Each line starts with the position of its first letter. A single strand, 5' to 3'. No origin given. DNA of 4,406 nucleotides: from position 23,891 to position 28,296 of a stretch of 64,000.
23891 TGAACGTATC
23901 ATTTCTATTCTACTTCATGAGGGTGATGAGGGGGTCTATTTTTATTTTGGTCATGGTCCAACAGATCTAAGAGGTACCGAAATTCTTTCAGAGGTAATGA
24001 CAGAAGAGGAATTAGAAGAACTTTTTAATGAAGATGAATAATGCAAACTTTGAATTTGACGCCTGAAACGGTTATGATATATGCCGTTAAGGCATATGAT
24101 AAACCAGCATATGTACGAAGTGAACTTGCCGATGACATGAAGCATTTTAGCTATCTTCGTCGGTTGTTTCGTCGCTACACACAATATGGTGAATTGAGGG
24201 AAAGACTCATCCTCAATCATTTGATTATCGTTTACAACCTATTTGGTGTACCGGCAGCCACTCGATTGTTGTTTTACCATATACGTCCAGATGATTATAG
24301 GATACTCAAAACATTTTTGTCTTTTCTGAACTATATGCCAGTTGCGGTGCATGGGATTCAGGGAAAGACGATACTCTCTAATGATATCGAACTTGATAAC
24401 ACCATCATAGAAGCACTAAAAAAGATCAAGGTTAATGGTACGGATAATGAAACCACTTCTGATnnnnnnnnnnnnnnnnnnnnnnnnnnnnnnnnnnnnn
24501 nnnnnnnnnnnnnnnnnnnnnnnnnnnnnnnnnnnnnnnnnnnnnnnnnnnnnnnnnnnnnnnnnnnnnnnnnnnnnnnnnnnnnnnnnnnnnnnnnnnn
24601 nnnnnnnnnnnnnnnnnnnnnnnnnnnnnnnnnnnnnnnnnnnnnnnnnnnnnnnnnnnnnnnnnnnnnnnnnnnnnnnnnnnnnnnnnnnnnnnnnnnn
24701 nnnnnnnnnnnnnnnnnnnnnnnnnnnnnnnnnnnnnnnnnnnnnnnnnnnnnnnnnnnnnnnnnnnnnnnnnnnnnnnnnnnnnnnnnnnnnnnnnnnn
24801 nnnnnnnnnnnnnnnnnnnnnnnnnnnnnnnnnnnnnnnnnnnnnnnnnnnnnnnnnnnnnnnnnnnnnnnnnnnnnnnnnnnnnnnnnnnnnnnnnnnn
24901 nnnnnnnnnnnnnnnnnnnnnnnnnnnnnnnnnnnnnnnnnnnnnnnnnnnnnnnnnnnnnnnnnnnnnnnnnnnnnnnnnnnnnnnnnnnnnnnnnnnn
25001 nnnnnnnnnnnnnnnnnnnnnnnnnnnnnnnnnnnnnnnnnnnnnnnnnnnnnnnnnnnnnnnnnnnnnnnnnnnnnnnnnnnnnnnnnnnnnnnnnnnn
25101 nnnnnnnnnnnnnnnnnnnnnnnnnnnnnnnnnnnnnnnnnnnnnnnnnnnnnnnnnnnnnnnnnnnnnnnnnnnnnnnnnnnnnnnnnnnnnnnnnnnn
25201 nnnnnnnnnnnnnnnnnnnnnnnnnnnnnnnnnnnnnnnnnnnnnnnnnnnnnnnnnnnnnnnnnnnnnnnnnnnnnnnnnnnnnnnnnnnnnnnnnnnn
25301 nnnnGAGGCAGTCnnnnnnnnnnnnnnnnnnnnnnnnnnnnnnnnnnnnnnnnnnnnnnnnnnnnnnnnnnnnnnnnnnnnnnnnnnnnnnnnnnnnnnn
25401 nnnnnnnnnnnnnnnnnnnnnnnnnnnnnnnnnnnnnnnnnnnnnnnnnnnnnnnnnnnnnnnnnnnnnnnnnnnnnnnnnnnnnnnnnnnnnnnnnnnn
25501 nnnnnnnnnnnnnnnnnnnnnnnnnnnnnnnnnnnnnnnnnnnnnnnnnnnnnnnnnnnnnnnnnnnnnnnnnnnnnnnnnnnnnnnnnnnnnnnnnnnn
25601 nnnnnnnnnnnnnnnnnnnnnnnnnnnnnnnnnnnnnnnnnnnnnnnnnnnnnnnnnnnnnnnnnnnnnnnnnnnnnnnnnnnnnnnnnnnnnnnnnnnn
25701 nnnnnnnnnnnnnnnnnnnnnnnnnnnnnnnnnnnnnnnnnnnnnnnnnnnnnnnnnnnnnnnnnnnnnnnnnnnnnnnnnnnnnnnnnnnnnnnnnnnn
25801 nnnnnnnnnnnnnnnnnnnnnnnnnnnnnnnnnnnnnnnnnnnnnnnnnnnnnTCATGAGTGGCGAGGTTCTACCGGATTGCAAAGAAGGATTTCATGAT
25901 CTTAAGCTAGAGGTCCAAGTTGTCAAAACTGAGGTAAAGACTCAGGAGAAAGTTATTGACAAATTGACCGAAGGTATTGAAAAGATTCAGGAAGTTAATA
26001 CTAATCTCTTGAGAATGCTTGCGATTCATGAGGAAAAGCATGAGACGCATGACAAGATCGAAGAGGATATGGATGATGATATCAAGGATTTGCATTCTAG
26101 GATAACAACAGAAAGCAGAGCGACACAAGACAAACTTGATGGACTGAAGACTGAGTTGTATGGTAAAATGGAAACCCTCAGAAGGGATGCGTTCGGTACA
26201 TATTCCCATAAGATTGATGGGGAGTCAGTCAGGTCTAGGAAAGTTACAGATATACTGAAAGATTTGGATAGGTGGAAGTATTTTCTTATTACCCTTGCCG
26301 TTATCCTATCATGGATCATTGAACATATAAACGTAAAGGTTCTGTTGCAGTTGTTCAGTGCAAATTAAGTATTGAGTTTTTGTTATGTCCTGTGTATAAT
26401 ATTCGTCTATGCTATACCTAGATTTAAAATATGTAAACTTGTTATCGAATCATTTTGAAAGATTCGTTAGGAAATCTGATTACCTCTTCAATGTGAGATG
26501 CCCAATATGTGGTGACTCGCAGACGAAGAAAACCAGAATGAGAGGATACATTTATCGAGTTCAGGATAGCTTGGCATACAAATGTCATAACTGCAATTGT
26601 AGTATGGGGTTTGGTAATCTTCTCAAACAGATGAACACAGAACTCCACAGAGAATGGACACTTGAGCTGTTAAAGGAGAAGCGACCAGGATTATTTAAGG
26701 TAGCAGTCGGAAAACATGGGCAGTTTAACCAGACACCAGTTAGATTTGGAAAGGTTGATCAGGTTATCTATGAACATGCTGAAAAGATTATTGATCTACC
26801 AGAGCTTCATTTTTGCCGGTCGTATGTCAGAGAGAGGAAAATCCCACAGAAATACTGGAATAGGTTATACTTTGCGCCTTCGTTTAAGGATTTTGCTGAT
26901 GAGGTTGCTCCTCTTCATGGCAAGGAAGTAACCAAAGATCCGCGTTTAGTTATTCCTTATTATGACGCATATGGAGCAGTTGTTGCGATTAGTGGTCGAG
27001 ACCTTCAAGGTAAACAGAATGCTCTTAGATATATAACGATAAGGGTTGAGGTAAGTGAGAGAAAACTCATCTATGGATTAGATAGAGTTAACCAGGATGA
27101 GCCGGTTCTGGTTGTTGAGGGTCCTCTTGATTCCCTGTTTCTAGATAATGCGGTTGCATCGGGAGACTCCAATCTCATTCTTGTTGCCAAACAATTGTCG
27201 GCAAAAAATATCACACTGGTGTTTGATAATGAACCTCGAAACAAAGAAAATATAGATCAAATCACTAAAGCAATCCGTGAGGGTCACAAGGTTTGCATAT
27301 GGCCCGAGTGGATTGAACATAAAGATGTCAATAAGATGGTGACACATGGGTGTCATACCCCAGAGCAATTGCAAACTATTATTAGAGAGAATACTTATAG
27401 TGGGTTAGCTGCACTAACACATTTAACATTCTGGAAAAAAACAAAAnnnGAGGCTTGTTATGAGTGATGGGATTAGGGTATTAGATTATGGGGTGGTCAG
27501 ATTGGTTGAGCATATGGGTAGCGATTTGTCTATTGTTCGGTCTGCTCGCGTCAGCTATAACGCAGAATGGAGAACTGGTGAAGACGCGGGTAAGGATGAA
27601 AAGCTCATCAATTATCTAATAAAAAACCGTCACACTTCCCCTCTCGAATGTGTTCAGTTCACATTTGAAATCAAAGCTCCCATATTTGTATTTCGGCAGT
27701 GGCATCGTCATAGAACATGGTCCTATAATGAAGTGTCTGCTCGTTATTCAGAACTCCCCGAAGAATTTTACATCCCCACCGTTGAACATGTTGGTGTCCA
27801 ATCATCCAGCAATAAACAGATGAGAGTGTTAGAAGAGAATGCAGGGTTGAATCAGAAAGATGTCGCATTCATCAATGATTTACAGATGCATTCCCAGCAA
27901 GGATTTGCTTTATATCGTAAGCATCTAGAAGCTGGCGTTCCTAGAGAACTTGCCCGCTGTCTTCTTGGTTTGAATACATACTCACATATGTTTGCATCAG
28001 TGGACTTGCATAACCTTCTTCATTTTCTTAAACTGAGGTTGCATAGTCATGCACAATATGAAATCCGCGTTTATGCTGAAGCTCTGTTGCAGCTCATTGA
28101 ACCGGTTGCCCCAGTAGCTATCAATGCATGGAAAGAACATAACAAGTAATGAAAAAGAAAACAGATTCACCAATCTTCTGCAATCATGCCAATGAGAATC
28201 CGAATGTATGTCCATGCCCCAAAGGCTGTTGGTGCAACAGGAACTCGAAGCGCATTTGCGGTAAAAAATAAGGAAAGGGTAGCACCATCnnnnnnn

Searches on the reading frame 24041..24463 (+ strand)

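Call 72: search_protein_families(library=pfam, proteins=[window:24041-24463:+], max_evalue=0.01)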
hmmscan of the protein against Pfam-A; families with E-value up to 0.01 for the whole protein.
window:24041-24463:+ (141 aa): 1 family
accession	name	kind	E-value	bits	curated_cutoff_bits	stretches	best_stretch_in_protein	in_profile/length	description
PF23837.1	DUF7207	-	1.3e-34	119.1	27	1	1-129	1-120/120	Family of unknown function (DUF7207)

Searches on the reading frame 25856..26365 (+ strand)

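Call 72: search_protein_families(library=pfam, proteins=[window:25856-26365:+], max_evalue=0.01)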
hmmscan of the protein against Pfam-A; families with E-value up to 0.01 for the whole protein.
window:25856-26365:+ (170 aa): 3 families
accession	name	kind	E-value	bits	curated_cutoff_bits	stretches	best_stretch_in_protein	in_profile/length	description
PF23831.1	DUF7201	-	2.1e-10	40.9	27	1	17-100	9-88/142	Coiled-coil region of unknown function (DUF7201)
PF06705.16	SF-assemblin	-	0.0028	17.5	30.6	1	22-137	49-162/247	SF-assemblin/beta giardin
PF07352.17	Phage_Mu_Gam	-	0.0094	16.3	28.3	1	59-141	12-96/149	Bacteriophage Mu Gam like protein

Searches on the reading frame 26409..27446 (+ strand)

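Call 47: search_protein_families(library=phrogs, proteins=[window:26409-27446:+], max_evalue=0.001)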
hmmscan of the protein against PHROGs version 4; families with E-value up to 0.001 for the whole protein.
window:26409-27446:+ (346 aa): 6 families
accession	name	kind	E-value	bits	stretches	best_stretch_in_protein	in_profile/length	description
phrog_47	-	DNA, RNA and nucleotide metabolism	8.8e-71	240.6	1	8-344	30-351/947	DNA primase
phrog_451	-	unknown function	2.5e-63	215.7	1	3-344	132-460/461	-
phrog_21887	-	DNA, RNA and nucleotide metabolism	7.9e-29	101.4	1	217-344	5-130/131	DNA primase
phrog_239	-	DNA, RNA and nucleotide metabolism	1.5e-08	35.1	1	25-327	39-311/801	DNA primase/helicase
phrog_19847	-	DNA, RNA and nucleotide metabolism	0.00043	20.6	0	22-73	22-72/346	DNA primase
phrog_849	-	DNA, RNA and nucleotide metabolism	0.00046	20.2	1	172-250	184-262/435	DNA primase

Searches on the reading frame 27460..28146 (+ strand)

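Call 47: search_protein_families(library=phrogs, proteins=[window:27460-28146:+], max_evalue=0.001)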
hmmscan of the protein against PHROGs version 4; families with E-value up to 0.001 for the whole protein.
window:27460-28146:+ (229 aa): 5 families
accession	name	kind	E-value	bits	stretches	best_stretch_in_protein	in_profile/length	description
phrog_85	-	DNA, RNA and nucleotide metabolism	5.8e-64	218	1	13-228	373-587/866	thymidylate synthase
phrog_10644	-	DNA, RNA and nucleotide metabolism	1.1e-12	49.4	1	68-212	2-142/160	thymidylate synthase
phrog_22708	-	DNA, RNA and nucleotide metabolism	2.4e-06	28.1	1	22-100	49-127/242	thymidylate synthase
phrog_28804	-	DNA, RNA and nucleotide metabolism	0.00011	23.5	1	148-225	10-86/91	thymidylate synthase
phrog_23580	-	DNA, RNA and nucleotide metabolism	0.00028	21.8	1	14-72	4-67/178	thymidylate synthase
